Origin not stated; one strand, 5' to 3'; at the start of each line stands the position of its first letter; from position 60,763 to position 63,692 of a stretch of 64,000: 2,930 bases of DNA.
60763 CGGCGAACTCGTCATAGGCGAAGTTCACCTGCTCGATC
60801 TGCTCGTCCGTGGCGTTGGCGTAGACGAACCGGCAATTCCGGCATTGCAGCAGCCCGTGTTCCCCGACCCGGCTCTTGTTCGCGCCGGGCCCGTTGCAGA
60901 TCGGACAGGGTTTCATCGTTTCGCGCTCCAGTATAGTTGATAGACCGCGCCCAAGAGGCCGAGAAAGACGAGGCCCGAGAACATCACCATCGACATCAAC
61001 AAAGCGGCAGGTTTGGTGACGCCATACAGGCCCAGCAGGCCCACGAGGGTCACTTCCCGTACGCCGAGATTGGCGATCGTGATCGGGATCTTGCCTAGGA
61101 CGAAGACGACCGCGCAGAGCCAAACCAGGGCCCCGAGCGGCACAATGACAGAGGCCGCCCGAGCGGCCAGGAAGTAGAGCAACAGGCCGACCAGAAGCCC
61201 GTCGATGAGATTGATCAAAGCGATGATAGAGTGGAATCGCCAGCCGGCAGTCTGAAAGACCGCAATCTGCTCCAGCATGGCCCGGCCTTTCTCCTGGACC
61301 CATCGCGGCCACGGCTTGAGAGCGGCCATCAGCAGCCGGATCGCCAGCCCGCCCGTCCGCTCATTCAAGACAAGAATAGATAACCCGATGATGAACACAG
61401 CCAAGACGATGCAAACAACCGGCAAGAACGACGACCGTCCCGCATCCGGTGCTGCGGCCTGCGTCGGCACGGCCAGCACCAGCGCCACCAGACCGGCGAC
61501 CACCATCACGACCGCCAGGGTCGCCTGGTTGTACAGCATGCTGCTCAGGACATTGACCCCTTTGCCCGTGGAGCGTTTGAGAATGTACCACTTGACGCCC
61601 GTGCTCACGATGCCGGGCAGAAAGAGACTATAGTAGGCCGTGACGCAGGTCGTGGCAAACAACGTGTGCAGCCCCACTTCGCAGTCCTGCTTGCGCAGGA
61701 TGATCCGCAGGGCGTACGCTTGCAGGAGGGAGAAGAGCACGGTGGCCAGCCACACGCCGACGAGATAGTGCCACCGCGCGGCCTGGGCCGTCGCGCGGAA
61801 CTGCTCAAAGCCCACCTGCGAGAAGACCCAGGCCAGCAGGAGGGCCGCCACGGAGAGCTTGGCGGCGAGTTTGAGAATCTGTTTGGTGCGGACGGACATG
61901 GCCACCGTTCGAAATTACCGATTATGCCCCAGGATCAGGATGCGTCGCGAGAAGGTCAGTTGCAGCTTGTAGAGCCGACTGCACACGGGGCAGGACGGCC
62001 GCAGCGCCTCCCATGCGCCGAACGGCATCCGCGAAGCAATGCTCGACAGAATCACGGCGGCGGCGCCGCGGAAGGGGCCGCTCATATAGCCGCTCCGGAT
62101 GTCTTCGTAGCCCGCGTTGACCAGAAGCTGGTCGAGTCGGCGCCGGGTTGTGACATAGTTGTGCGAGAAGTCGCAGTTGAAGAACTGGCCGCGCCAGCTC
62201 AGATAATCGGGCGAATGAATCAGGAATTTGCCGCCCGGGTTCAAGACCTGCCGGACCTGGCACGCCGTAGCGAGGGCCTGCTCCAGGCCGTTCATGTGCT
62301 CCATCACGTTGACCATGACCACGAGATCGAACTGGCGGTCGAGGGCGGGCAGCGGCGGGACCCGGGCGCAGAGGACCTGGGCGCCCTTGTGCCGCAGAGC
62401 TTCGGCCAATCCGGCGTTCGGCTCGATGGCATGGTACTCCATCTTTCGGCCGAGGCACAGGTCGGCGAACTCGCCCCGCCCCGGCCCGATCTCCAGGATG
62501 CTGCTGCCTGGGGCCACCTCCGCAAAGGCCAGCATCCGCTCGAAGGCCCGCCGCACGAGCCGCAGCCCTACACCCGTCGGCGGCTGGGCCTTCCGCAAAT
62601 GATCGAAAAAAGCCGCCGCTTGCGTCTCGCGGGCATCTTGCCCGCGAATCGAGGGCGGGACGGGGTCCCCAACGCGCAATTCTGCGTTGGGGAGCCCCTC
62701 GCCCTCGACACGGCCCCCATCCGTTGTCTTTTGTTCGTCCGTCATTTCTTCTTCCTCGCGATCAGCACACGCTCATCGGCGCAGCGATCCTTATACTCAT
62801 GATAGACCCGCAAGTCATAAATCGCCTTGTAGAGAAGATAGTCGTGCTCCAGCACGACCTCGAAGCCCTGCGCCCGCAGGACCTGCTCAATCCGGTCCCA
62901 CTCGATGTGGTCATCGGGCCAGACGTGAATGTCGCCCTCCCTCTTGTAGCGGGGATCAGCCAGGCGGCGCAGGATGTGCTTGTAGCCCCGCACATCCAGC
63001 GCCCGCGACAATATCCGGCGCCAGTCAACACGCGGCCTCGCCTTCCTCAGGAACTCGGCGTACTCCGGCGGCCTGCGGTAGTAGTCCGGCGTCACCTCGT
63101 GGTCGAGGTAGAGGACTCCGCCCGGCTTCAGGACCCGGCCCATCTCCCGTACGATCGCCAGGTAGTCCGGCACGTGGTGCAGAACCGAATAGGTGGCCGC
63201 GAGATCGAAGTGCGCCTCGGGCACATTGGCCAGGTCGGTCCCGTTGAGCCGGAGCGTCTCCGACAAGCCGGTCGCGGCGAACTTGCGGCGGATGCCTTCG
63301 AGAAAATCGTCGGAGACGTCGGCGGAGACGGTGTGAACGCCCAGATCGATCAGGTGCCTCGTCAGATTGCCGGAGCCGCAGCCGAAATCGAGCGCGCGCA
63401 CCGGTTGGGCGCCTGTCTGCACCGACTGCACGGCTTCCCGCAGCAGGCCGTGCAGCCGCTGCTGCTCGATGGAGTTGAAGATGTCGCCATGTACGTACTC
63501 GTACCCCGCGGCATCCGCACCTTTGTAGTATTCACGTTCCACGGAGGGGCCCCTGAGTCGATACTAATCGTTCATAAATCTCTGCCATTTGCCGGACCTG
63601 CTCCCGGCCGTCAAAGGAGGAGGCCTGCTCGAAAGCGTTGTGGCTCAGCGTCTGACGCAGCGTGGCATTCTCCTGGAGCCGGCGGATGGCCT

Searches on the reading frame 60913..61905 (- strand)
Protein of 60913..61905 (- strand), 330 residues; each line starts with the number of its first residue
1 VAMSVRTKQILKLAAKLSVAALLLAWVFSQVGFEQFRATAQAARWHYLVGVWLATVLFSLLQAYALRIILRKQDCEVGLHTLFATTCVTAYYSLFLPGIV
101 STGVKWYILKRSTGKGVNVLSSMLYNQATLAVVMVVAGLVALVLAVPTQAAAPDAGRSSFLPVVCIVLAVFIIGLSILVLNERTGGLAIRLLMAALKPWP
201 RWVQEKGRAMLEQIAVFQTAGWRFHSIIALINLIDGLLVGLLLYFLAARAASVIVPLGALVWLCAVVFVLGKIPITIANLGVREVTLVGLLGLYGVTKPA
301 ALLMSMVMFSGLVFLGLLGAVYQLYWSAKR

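Call 52: search_protein_families(library=pfam, proteins=[window:60913-61905:-], max_evalue=0.01)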
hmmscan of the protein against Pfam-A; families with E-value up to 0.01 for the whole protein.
window:60913-61905:- (330 aa): 1 family
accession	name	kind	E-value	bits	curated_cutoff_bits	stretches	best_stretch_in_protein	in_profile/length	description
PF03706.18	LPG_synthase_TM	-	1.2e-22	81.3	33.4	1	14-314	2-295/302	Lysylphosphatidylglycerol synthase TM region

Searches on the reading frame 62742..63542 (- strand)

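Call 52: search_protein_families(library=pfam, proteins=[window:62742-63542:-], max_evalue=0.01)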
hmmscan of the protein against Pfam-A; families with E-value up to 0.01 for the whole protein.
window:62742-63542:- (266 aa): 10 families
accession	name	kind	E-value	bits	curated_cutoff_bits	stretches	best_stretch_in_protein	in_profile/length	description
PF08241.18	Methyltransf_11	-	3.9e-19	69.5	21.2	1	51-146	1-95/95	Methyltransferase domain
PF08242.18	Methyltransf_12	-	4.1e-18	66.4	30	1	51-144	1-98/98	Methyltransferase domain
PF13649.12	Methyltransf_25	-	4e-16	59.9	27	1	51-142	2-97/97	Methyltransferase domain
PF13489.12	Methyltransf_23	-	5.6e-15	55.9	27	1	34-201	9-136/164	Methyltransferase domain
PF01209.24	Ubie_methyltran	-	1.5e-11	44.6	20.1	1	20-146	21-151/233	ubiE/COQ5 methyltransferase family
PF13847.12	Methyltransf_31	-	1.4e-10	41.4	27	1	49-150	6-113/145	Methyltransferase domain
PF02353.26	CMAS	-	6.1e-06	26.2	27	1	49-149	65-167/273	Mycolic acid cyclopropane synthetase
PF03141.22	Methyltransf_29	-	6.6e-05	22.1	23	1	34-146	105-217/506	Putative S-adenosyl-L-methionine-dependent methyltransferase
PF13679.12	Methyltransf_32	-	0.00085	19.8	27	1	29-103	8-88/143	Methyltransferase domain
PF03848.20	TehB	-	0.004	17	20.4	1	27-142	15-128/193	Tellurite resistance protein TehB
